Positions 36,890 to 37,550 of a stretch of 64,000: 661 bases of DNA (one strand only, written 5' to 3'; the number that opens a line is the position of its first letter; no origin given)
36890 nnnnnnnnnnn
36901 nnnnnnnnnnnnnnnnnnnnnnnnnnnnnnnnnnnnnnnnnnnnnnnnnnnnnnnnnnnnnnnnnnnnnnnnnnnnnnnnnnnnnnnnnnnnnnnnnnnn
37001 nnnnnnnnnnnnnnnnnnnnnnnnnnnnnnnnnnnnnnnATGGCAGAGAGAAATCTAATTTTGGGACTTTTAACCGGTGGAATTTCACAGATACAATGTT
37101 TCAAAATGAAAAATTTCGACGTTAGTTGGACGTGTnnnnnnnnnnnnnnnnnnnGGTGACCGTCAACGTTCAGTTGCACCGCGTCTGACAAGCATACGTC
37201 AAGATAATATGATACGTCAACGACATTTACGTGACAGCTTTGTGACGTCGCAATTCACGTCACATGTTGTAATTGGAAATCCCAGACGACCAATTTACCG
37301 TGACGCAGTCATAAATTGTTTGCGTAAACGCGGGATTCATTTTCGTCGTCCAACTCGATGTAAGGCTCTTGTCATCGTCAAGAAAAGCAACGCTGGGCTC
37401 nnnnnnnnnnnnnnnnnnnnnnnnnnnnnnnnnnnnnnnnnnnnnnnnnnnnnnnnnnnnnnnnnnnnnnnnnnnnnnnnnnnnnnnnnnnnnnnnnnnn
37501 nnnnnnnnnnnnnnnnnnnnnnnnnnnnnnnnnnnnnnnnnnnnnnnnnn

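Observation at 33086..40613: Third, older IgSF paralogue on the opposite strand between the duplicates, forming a small secreted-Ig gene cluster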

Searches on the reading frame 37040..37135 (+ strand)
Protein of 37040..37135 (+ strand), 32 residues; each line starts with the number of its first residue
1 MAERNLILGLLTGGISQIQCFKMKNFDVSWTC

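Call 21: search_protein_families(library=pfam, proteins=[window:37040-37135:+], max_evalue=10)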
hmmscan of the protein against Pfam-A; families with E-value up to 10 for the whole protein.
seq(32 aa): 0 families

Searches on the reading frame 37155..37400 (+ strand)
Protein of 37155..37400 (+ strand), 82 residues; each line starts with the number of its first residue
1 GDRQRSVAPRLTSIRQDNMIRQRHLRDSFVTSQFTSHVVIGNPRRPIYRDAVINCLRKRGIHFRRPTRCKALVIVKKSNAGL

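Call 21: search_protein_families(library=pfam, proteins=[window:37155-37400:+], max_evalue=10)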
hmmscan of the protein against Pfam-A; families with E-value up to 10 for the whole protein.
seq(82 aa): 0 families
